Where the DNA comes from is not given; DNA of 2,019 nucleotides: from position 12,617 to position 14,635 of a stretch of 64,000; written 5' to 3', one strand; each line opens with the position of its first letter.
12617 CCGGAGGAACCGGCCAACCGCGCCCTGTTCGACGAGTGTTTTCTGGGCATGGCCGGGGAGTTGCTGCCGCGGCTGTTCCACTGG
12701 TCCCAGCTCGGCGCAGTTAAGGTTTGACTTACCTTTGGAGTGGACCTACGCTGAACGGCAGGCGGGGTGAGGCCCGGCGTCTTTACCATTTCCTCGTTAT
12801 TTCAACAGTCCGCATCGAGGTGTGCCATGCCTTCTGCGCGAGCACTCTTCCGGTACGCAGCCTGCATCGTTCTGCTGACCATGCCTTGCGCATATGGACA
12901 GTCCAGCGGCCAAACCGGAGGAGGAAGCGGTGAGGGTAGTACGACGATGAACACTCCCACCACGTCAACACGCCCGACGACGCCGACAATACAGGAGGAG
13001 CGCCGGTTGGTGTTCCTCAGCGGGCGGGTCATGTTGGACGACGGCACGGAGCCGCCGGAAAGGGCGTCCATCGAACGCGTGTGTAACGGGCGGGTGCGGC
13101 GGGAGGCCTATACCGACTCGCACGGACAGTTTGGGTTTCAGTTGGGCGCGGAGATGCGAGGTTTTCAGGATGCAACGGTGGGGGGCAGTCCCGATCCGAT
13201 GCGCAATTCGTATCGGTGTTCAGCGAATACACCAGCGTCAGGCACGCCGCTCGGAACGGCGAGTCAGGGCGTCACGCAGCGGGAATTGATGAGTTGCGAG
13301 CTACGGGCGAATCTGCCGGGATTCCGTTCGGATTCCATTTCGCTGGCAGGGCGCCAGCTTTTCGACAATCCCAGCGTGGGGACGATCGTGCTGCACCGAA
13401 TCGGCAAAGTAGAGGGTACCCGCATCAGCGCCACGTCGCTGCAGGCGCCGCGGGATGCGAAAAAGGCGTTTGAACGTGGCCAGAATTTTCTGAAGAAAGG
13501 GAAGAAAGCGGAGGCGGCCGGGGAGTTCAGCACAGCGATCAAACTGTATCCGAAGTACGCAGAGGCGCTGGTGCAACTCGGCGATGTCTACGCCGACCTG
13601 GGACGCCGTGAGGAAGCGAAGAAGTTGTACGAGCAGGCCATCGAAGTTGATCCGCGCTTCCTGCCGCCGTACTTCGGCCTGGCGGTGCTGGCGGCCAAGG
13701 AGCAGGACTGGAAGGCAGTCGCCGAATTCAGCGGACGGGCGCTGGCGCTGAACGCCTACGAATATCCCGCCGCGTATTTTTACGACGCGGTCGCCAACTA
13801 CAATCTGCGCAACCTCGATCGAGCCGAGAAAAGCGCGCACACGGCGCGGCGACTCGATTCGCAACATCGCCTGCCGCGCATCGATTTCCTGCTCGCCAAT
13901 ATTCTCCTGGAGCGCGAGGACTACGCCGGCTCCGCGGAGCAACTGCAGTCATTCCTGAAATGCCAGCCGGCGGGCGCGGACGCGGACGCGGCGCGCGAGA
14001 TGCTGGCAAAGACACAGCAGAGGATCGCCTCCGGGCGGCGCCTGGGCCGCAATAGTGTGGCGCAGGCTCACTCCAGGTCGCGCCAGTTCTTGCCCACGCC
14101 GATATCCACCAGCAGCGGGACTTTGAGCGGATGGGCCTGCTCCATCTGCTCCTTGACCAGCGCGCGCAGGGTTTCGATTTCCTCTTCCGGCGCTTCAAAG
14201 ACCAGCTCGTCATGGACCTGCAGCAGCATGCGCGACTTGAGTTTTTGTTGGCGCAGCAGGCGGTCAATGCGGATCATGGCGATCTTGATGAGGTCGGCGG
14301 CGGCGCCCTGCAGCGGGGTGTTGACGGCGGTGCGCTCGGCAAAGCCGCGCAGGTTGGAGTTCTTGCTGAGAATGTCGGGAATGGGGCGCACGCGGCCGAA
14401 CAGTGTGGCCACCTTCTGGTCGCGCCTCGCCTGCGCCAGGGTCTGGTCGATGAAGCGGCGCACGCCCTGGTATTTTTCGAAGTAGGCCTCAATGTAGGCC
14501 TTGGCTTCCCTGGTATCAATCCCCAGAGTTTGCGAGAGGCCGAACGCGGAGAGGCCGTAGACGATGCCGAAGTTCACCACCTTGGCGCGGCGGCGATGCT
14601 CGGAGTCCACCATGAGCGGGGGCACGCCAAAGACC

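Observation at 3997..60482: Intergenic arrays of 3-5 tandem 6-10-nt units, a different unit at each locus, often paired as periodic-arm hairpins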

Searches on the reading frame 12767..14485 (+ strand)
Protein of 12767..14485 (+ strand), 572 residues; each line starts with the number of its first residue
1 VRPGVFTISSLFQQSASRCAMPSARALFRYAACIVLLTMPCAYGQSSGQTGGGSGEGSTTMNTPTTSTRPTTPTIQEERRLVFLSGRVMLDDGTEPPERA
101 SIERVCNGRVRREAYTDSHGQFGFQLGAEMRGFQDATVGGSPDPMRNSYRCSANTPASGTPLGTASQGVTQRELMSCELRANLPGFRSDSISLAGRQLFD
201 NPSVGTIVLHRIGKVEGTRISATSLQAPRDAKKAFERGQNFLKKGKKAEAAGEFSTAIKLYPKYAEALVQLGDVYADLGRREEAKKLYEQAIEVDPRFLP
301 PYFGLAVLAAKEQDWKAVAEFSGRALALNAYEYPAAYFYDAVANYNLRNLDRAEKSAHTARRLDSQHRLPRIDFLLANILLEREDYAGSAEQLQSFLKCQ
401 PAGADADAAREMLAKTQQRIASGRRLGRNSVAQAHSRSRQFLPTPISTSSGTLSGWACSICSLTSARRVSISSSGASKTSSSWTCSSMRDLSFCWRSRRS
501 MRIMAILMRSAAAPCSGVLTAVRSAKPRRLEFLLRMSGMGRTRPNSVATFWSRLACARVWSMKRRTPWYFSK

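Call 11: search_protein_families(library=pfam, proteins=[window:12767-14485:+])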
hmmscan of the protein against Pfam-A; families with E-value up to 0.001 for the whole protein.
window:12767-14485:+ (572 aa): 12 families
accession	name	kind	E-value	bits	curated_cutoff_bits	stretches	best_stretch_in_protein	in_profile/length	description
PF07719.23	TPR_2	-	1.8e-13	49.9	27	1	265-297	1-33/34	Tetratricopeptide repeat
PF13432.12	TPR_16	-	2.3e-09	38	32.7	1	236-293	2-59/65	Tetratricopeptide repeat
PF13414.12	TPR_11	-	2.7e-09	37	26.8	2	238-279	1-42/42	TPR repeat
PF13181.12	TPR_8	-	4e-09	36.4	25.7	1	265-297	1-33/34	Tetratricopeptide repeat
PF00515.34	TPR_1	-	2.3e-08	33.9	27.8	1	265-298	1-34/34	Tetratricopeptide repeat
PF13431.12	TPR_17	-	1e-07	32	24.4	0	254-285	2-33/34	Tetratricopeptide repeat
PF14559.12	TPR_19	-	3.5e-07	30.9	25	1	242-303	2-62/68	Tetratricopeptide repeat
PF13428.12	TPR_14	-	7.4e-06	26.6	23.5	1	266-307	2-43/44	Tetratricopeptide repeat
PF13371.12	TPR_9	-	1.4e-05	25.5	35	0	377-414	36-73/73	Tetratricopeptide repeat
PF13424.12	TPR_12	-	3.2e-05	24.5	30.1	1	261-295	41-75/77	Tetratricopeptide repeat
PF13176.12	TPR_7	-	0.00011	22.5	27.9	0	267-296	1-32/36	Tetratricopeptide repeat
PF13374.12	TPR_10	-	0.00089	19.6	27.5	1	265-294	2-31/42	Tetratricopeptide repeat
